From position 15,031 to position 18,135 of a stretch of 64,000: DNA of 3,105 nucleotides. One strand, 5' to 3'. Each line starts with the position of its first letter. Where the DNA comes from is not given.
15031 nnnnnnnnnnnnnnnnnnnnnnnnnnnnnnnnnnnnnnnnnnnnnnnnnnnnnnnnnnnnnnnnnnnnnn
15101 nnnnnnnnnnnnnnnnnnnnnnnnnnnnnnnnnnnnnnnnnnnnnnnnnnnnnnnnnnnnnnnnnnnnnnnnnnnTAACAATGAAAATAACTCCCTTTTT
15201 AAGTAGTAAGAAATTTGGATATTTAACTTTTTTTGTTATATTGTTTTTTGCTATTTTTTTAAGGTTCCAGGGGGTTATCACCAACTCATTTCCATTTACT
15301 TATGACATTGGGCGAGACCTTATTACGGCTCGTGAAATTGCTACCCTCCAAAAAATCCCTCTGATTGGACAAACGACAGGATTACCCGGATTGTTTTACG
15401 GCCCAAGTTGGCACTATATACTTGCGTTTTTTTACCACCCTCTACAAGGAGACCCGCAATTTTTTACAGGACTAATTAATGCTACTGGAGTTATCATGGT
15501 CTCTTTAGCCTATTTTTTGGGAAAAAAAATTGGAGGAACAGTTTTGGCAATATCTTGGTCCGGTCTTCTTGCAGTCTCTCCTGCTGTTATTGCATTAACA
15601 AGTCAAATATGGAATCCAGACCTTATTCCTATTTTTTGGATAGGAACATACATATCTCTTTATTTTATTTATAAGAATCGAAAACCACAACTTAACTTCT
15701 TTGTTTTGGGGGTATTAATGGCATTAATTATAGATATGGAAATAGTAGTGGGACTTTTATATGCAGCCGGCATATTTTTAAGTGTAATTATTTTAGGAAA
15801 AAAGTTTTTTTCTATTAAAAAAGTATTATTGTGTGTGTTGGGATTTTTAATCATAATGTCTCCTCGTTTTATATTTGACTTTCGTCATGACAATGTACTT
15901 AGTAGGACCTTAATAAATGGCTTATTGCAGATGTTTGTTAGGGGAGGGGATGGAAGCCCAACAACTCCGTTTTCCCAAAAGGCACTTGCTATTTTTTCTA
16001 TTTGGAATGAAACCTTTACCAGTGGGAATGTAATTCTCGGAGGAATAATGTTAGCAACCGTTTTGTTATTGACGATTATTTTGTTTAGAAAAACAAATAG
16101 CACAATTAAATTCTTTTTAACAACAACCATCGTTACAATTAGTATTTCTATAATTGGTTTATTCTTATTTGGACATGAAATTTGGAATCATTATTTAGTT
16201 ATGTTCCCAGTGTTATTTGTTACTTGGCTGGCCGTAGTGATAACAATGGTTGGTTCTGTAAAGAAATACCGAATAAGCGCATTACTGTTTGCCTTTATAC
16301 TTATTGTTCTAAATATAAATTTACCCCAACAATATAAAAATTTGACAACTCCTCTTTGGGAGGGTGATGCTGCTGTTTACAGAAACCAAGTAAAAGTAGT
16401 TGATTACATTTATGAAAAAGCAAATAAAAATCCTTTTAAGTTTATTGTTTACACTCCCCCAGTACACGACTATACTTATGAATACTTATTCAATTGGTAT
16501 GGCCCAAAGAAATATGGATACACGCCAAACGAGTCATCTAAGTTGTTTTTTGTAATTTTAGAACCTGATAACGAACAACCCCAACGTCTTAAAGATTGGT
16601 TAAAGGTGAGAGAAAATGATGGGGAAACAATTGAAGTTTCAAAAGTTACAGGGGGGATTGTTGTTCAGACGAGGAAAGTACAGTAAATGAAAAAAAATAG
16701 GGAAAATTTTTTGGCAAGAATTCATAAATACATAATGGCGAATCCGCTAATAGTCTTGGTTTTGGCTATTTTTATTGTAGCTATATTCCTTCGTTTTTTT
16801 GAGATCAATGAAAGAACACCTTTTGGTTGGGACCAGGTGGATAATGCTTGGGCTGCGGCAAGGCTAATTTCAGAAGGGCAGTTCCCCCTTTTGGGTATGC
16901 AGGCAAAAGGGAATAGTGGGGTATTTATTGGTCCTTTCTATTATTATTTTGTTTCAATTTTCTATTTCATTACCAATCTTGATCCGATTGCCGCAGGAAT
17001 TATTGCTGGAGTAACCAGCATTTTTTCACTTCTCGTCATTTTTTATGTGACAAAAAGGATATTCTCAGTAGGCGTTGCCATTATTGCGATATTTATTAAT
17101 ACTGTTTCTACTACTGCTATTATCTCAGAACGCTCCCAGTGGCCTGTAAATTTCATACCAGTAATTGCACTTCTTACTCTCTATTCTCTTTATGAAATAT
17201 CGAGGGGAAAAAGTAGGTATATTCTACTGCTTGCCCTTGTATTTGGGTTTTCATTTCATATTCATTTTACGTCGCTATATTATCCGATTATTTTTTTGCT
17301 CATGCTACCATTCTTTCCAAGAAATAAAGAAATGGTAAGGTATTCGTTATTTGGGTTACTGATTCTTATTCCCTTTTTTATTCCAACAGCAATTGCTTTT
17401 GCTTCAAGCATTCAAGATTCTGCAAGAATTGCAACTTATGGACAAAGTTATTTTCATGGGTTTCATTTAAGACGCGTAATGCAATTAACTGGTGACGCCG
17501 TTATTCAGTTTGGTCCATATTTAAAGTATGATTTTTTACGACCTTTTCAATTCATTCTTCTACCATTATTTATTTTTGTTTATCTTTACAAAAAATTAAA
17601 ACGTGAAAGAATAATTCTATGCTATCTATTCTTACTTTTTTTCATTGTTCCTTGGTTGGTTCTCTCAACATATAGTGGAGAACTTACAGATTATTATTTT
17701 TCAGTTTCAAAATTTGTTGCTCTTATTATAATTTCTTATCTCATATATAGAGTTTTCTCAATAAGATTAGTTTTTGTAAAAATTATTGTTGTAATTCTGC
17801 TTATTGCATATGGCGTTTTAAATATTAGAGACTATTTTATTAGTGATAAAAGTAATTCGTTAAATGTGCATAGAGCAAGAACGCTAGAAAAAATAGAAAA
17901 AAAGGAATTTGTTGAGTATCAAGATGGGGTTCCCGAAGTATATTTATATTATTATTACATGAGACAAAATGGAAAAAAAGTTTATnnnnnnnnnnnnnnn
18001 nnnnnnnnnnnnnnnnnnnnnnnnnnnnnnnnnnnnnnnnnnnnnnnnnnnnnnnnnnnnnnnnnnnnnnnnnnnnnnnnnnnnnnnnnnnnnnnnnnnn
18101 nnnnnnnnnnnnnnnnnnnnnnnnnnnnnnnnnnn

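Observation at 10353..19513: Tandem arrays of GT-C paralogs (group B and an ArnT-like pair)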

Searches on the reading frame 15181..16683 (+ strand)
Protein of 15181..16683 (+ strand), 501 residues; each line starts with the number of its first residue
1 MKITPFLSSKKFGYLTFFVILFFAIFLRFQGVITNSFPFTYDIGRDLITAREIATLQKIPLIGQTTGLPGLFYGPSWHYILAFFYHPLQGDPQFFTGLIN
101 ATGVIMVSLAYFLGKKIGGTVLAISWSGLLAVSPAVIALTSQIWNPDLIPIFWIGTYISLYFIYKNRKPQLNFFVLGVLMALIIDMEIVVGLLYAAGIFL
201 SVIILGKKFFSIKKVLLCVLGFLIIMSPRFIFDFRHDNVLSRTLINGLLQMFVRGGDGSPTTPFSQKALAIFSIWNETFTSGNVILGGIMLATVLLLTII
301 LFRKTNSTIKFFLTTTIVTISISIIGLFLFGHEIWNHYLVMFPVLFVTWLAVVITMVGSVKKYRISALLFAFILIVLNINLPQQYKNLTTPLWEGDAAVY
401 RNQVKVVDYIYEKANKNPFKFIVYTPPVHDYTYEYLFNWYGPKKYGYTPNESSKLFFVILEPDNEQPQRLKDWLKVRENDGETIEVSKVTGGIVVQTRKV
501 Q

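Call 4: search_protein_families(library=pfam, proteins=[window:15181-16683:+], max_evalue=0.1)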
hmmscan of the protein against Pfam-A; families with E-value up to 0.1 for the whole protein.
window:15181-16683:+ (501 aa): 1 family
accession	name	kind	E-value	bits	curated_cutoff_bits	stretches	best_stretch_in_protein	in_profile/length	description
PF13231.12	PMT_2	-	0.0001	23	26.1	1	102-231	31-159/160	Dolichyl-phosphate-mannose-protein mannosyltransferase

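Call 5: search_protein_families(library=ncbifam, proteins=[window:15181-16683:+], max_evalue=0.1)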
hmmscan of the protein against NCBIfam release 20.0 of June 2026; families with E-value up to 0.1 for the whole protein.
window:15181-16683:+ (501 aa): 0 families

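Call 31: find_homologous_proteins(query=window:15181-16683:+)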
Query window:15181-16683:+ (501 aa): 187 proteins with E <= 0.001 among 8000 candidates; the best 120 are listed.
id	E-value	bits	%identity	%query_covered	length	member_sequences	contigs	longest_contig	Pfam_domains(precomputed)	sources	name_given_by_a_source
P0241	0.0e+0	1111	100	100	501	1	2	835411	-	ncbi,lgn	-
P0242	1.4e-215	735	63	100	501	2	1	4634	-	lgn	-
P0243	8.6e-204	696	60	95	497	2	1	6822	-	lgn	-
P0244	1.6e-169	583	54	95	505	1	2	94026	-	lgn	-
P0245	6.4e-163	561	51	99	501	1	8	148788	-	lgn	-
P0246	6.8e-158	545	48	100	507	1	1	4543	-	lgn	-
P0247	3.0e-156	539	50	97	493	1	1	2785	-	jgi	jgi:hypothetical protein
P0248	5.9e-152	525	51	96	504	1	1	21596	-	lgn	-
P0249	2.4e-151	523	49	97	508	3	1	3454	-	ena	-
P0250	1.6e-148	514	48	99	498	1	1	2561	-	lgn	-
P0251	5.6e-129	449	44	99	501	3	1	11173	-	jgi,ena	-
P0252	4.0e-125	437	44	99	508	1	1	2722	PF13231.13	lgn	-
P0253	1.3e-124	435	43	96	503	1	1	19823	-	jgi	-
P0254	5.9e-124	433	44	97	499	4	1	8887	-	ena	-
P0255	1.0e-123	432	43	98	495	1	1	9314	-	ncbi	ncbi:MAG: hypothetical protein ACREGI_04370 [Candidatus Levyibacteriota bacterium]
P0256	1.5e-122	428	43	97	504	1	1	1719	PF13231.13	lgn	-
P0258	5.8e-122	426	43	99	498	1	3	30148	PF13231.13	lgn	-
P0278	1.5e-118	415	42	97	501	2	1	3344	PF13231.13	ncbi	-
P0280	4.6e-118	413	43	97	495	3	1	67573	PF13231.13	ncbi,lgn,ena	-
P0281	6.1e-118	413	42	97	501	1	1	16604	PF13231.13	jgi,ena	-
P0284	1.2e-117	412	42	97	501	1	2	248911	PF13231.13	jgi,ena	-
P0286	2.2e-117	411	42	99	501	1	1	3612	PF13231.13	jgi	jgi:4-amino-4-deoxy-L-arabinose transferase-like glycosyltransferase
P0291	2.2e-116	408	41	95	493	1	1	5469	PF13231.13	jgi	jgi:4-amino-4-deoxy-L-arabinose transferase-like glycosyltransferase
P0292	2.3e-116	408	41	96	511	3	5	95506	PF13231.13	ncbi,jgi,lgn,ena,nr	ncbi:MAG TPA: glycosyltransferase family 39 protein [Patescibacteria group bacterium]|jgi:hypothetic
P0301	1.1e-114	402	42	95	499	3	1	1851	PF13231.13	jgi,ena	-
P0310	5.1e-114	400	43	98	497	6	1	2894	PF13231.13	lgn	-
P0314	8.5e-114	399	41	98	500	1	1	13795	PF13231.13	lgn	-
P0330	4.6e-112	394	40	98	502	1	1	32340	PF13231.13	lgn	-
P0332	5.9e-112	393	40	97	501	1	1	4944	PF13231.13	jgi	jgi:4-amino-4-deoxy-L-arabinose transferase-like glycosyltransferase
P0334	9.4e-112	392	41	97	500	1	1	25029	PF13231.13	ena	-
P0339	2.6e-111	391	41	96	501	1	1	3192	PF13231.13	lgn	-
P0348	5.6e-110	387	41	94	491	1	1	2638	PF13231.13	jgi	jgi:hypothetical protein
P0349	2.2e-109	385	42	94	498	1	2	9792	PF13231.13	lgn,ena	-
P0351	3.7e-109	384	41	97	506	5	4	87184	PF13231.13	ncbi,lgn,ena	-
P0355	8.2e-109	383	41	94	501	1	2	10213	PF13231.13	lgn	-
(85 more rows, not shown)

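Call 87: find_encoding_contigs(protein=P0243, flank=7000, max_places=2)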
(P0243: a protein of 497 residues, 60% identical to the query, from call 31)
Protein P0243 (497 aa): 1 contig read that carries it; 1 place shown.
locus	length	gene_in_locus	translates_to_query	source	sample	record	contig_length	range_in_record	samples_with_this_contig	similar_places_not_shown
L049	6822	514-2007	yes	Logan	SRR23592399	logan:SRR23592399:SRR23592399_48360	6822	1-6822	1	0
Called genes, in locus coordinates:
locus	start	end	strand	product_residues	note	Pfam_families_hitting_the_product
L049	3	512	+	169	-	?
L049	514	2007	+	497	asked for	-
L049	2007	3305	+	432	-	PF13231:PMT_2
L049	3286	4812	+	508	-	-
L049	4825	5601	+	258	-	PF00535:Glycos_transf_2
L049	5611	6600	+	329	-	PF01073:3Beta_HSD, PF01370:Epimerase, PF02719:Polysacc_synt_2, PF04321:RmlD_sub_bind, PF16363:GDP_Man_Dehyd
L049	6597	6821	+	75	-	?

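Call 88: find_encoding_contigs(protein=P0244, flank=10000, max_places=2)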
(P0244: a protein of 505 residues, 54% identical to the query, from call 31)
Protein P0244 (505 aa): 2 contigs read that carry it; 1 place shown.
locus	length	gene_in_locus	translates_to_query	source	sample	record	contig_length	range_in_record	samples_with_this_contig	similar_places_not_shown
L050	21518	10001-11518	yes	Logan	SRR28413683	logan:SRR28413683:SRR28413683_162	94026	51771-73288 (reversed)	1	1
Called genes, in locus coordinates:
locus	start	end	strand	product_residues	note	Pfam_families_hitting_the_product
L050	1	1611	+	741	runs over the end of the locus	PF09586:YfhO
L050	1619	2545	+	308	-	PF00535:Glycos_transf_2, PF13641:Glyco_tranf_2_3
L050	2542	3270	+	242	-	PF13641:Glyco_tranf_2_3, PF00535:Glycos_transf_2, PF10111:Glyco_tranf_2_2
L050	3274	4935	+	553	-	PF10131:PTPS_related (weak)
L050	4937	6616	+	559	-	PF02366:PMT, PF13231:PMT_2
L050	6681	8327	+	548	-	PF02366:PMT, PF13231:PMT_2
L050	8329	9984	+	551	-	PF02366:PMT, PF13231:PMT_2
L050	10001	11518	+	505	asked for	-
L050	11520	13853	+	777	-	PF09586:YfhO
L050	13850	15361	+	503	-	-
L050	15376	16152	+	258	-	PF00535:Glycos_transf_2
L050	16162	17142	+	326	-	PF01073:3Beta_HSD, PF01370:Epimerase, PF02719:Polysacc_synt_2, PF04321:RmlD_sub_bind, PF05368:NmrA, PF07993:NAD_binding_4 (faint), PF13460:NAD_binding_10 (weak), PF16363:GDP_Man_Dehyd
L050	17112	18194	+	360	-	PF13439:Glyco_transf_4, PF13579:Glyco_trans_4_4, PF00534:Glycos_transf_1, PF13692:Glyco_trans_1_4, PF13524:Glyco_trans_1_2 (weak), PF20706:GT4-conflict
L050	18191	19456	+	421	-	PF01943:Polysacc_synt, PF13440:Polysacc_synt_3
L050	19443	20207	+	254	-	PF00535:Glycos_transf_2, PF13641:Glyco_tranf_2_3 (weak)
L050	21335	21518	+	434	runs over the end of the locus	PF13231:PMT_2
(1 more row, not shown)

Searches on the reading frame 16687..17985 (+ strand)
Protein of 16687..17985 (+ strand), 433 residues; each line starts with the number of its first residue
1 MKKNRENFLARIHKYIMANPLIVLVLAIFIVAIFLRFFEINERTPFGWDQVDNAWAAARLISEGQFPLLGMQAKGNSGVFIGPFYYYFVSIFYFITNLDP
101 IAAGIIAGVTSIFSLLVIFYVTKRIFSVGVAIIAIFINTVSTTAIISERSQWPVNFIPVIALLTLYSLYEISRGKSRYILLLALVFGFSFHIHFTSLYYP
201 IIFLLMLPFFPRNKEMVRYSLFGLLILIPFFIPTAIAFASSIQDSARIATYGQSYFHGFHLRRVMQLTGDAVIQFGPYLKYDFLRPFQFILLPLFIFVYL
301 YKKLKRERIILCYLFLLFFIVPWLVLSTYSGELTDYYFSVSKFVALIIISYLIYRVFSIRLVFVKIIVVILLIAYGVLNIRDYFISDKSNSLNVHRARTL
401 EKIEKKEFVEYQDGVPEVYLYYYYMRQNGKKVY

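Call 4: search_protein_families(library=pfam, proteins=[window:16687-17985:+], max_evalue=0.1)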
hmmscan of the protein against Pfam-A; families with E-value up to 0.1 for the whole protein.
window:16687-17985:+ (433 aa): 1 family
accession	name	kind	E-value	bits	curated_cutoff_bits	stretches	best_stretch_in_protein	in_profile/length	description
PF13231.12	PMT_2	-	5.3e-06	27.2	26.1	1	83-231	4-154/160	Dolichyl-phosphate-mannose-protein mannosyltransferase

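Call 5: search_protein_families(library=ncbifam, proteins=[window:16687-17985:+], max_evalue=0.1)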
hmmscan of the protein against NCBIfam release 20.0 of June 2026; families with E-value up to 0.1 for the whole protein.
window:16687-17985:+ (433 aa): 0 families
